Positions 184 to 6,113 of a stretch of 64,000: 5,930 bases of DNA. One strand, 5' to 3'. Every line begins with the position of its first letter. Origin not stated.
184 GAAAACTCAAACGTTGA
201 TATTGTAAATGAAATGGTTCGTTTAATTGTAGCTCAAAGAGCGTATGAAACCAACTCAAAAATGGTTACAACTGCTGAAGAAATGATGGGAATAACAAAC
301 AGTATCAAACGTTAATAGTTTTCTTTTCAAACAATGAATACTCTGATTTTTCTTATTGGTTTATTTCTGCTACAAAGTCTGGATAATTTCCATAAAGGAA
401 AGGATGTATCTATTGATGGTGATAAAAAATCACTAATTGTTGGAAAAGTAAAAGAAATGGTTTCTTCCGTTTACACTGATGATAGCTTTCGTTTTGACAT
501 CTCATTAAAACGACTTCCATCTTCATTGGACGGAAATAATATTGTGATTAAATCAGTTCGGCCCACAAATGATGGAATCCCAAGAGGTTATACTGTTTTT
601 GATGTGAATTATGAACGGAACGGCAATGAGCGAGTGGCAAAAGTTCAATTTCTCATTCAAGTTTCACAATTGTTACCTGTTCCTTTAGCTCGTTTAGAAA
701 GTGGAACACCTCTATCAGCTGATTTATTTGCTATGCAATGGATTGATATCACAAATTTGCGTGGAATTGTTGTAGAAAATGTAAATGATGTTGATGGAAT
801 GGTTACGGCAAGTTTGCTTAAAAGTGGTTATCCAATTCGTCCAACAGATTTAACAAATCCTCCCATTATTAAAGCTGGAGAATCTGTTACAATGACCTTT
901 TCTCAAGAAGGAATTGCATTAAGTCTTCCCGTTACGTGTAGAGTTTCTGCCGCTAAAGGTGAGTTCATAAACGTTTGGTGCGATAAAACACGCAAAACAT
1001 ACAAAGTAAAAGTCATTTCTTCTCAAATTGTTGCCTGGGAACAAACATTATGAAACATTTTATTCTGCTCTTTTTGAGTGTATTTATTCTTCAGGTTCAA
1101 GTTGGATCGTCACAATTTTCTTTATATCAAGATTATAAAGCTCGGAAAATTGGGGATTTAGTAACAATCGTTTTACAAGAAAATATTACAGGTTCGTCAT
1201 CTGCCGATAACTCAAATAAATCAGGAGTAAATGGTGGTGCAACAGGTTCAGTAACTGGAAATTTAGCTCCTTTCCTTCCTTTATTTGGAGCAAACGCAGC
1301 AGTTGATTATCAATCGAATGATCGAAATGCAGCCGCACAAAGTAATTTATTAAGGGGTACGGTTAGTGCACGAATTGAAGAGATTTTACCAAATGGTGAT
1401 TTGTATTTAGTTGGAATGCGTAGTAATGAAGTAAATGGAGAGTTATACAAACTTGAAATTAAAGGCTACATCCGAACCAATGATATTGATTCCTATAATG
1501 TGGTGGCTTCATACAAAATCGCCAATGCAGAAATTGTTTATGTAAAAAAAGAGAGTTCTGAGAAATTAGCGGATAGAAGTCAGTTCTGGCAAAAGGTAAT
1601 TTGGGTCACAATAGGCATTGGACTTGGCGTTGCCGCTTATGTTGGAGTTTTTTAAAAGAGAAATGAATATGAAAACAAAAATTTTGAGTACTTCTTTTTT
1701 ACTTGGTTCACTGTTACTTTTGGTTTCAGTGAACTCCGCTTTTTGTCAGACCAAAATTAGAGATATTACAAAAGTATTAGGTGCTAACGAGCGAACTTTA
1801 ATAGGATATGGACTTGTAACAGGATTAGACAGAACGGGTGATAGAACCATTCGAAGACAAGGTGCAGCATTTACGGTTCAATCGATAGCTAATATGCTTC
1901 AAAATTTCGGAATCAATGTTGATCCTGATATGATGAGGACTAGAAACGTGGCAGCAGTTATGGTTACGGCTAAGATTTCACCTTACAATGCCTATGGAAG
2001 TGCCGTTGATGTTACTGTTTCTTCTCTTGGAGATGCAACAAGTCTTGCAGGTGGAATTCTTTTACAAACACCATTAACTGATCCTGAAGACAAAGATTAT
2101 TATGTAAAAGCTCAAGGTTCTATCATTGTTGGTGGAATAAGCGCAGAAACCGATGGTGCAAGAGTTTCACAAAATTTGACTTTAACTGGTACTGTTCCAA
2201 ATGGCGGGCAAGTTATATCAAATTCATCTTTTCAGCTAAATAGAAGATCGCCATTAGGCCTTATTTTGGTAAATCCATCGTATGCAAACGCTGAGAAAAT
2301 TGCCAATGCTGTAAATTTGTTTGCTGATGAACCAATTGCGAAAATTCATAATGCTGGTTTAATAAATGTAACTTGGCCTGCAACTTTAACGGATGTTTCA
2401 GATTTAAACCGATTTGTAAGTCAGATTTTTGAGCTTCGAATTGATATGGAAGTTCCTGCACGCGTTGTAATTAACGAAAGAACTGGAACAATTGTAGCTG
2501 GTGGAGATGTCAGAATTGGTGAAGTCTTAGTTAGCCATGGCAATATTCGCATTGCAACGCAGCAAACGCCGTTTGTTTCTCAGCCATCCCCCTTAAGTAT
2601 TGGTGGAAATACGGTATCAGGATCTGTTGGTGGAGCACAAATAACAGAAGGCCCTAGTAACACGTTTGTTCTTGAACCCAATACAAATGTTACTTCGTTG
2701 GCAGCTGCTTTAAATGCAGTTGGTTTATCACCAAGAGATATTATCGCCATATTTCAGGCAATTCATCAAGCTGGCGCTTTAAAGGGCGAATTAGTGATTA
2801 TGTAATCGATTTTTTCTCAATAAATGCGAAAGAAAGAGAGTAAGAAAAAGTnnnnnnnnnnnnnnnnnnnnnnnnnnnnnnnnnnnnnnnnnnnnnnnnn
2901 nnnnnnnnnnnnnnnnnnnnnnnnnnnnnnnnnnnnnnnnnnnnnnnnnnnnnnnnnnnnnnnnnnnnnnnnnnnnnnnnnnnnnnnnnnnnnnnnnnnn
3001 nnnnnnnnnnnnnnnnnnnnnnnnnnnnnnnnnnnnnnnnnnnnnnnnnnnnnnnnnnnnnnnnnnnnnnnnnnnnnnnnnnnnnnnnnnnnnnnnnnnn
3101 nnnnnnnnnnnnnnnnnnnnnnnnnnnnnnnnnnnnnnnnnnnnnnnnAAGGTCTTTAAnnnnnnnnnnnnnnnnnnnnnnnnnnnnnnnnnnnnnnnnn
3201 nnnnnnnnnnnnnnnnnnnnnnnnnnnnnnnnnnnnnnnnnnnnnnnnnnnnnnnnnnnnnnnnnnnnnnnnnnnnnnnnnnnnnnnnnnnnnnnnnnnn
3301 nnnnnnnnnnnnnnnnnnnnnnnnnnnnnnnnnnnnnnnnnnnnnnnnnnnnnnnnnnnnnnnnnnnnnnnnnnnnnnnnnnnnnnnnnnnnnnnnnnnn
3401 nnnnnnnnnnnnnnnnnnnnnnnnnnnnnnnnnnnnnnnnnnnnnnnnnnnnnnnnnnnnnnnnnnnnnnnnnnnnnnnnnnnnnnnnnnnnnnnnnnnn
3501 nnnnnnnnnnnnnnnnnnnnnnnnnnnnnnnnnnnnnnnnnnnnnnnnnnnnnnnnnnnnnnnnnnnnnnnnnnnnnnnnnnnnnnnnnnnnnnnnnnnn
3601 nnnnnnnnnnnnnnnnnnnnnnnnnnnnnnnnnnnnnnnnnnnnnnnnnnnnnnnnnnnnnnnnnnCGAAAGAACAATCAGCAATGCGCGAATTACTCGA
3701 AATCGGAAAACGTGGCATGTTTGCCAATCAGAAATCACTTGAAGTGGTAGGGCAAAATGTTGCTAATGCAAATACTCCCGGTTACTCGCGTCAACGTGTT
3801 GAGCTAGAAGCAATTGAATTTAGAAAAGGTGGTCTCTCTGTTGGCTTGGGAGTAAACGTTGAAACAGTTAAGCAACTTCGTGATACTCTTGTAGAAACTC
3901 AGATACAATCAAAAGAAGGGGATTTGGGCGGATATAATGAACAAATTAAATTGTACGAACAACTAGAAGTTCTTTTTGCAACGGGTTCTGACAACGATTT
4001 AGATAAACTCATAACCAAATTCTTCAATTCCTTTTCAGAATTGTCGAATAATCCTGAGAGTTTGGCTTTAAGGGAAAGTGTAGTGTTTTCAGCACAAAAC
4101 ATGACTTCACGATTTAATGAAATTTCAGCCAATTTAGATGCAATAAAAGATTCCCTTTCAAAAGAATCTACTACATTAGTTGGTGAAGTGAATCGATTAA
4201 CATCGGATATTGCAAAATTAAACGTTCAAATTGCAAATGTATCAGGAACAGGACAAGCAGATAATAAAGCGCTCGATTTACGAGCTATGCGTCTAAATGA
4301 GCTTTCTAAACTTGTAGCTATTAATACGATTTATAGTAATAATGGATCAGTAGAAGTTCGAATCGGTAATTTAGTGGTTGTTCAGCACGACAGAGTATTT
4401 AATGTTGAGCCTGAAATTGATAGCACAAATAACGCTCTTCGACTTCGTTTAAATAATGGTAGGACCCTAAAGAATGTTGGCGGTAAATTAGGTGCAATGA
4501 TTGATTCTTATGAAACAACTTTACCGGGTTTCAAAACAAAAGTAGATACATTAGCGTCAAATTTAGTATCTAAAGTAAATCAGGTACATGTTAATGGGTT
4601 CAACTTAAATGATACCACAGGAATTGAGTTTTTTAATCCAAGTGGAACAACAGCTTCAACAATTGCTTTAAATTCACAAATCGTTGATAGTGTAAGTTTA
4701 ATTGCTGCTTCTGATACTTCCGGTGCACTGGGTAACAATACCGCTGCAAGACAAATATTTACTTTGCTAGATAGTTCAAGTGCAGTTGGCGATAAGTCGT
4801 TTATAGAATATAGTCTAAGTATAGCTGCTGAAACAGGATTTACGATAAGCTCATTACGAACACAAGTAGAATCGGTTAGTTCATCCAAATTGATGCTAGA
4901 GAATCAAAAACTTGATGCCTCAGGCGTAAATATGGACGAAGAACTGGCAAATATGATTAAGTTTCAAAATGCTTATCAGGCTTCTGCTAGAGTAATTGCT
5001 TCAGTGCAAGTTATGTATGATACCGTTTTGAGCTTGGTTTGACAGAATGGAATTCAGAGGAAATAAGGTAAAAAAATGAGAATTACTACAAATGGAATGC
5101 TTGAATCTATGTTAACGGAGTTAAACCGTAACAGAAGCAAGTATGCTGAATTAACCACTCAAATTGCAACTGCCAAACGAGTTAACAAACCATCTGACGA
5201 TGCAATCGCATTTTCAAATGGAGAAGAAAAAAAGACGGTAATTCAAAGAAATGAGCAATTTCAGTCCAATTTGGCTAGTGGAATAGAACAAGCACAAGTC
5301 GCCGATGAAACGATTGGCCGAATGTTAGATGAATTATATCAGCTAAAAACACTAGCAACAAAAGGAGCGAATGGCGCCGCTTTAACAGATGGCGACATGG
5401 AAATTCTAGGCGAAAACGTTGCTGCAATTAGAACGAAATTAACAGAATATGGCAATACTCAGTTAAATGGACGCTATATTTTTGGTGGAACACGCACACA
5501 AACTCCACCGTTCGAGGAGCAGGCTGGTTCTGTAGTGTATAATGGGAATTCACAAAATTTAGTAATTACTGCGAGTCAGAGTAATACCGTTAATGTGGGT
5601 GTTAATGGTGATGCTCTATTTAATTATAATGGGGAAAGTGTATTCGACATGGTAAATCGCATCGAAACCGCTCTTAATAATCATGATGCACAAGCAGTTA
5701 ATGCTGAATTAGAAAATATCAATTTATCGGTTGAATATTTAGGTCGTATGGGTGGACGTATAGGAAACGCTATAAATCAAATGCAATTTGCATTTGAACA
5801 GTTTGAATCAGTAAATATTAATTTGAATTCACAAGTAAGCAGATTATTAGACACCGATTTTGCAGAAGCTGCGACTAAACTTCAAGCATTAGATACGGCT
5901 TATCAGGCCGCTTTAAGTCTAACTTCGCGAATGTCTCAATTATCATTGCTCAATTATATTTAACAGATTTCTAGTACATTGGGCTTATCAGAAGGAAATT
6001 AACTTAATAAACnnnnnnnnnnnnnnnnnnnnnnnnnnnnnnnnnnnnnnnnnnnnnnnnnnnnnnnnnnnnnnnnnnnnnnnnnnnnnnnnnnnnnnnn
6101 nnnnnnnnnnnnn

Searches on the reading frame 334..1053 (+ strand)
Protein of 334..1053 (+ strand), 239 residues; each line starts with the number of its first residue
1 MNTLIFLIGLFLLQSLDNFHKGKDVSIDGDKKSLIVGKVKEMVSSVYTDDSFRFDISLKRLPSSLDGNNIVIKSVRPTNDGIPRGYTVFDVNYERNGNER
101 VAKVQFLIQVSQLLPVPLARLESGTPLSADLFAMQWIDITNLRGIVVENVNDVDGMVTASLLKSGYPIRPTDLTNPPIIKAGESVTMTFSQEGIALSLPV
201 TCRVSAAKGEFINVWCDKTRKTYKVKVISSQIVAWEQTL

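Call 9: search_protein_families(library=pfam, proteins=[window:334-1053:+], max_evalue=0.001)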
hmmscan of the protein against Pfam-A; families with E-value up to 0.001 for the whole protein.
window:334-1053:+ (239 aa): 1 family
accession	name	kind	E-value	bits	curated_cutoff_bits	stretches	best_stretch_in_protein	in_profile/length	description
PF13144.11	ChapFlgA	-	1.6e-16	60.9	23.8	1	119-233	8-120/122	Chaperone for flagella basal body P-ring formation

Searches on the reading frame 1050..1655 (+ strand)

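Call 9: search_protein_families(library=pfam, proteins=[window:1050-1655:+], max_evalue=0.001)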
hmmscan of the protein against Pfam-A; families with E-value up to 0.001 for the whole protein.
window:1050-1655:+ (201 aa): 1 family
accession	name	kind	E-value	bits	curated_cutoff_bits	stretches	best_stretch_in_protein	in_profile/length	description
PF02107.21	FlgH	-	4.4e-31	108.3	27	1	21-172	13-156/172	Flagellar L-ring protein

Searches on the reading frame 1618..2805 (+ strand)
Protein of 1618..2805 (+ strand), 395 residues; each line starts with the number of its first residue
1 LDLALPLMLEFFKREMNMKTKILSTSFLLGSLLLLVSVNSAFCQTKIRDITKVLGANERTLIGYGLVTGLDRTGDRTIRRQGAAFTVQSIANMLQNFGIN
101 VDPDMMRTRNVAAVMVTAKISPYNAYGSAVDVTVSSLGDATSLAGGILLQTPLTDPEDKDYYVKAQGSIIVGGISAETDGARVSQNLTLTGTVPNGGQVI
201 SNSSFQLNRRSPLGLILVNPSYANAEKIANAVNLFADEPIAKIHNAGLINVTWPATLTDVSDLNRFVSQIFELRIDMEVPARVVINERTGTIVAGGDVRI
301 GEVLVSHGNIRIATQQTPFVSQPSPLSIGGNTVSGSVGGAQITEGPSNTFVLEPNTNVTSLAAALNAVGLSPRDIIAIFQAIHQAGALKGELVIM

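Call 9: search_protein_families(library=pfam, proteins=[window:1618-2805:+], max_evalue=0.001)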
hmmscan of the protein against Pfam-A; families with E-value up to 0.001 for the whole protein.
window:1618-2805:+ (395 aa): 1 family
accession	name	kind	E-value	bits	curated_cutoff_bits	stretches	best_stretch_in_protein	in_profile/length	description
PF02119.21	FlgI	-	2.9e-105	352.4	25.3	1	46-394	1-343/343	Flagellar P-ring protein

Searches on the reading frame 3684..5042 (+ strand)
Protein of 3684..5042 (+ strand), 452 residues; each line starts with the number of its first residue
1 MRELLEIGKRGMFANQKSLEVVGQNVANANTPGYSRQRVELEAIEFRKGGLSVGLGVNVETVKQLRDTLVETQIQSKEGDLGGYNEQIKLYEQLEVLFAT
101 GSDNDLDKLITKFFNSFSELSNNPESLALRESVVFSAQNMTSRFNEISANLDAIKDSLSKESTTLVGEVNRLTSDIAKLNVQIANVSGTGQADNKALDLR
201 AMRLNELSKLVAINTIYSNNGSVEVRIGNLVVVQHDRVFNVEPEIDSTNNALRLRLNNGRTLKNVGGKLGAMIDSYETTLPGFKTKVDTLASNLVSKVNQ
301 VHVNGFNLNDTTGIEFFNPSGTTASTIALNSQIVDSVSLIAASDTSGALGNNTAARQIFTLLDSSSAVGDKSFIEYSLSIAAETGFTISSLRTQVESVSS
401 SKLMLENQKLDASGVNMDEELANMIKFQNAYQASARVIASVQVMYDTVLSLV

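Call 9: search_protein_families(library=pfam, proteins=[window:3684-5042:+], max_evalue=0.001)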
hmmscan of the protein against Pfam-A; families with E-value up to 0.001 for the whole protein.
window:3684-5042:+ (452 aa): 5 families
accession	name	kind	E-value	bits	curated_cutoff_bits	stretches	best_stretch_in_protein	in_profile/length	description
PF22638.1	FlgK_D1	-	3e-51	174.7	28.6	1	92-317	2-233/233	Flagellar hook-associated protein FlgK helical domain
PF06429.18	Flg_bbr_C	-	3.6e-11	42.8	23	1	410-451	5-46/46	Flagellar basal body rod FlgEFG protein C-terminal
PF00460.25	Flg_bb_rod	-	1.8e-08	34.6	20.7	1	5-34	1-30/31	Flagella basal body rod protein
PF00700.27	Flagellin_C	-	0.00043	21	23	1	381-451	15-85/86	Bacterial flagellin C-terminal helical region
PF04513.17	Baculo_PEP_C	-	0.00077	20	38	0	109-186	39-111/140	Baculovirus polyhedron envelope protein, PEP, C terminus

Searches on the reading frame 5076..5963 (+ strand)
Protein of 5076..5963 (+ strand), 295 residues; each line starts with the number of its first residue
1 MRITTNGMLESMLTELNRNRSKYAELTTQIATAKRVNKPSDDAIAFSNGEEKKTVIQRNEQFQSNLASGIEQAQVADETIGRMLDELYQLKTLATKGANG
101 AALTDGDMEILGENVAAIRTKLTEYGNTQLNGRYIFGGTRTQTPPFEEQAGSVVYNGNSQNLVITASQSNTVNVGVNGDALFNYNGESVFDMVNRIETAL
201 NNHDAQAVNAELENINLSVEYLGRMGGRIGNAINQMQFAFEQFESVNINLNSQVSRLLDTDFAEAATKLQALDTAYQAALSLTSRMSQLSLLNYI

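Call 9: search_protein_families(library=pfam, proteins=[window:5076-5963:+], max_evalue=0.001)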
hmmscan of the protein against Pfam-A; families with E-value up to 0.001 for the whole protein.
window:5076-5963:+ (295 aa): 2 families
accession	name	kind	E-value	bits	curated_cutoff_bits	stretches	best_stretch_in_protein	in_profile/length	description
PF00669.25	Flagellin_N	-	7.4e-14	52.4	26.6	1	3-141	1-139/139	Bacterial flagellin N-terminal helical region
PF00700.27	Flagellin_C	-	1.3e-10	41.9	23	1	215-295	4-86/86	Bacterial flagellin C-terminal helical region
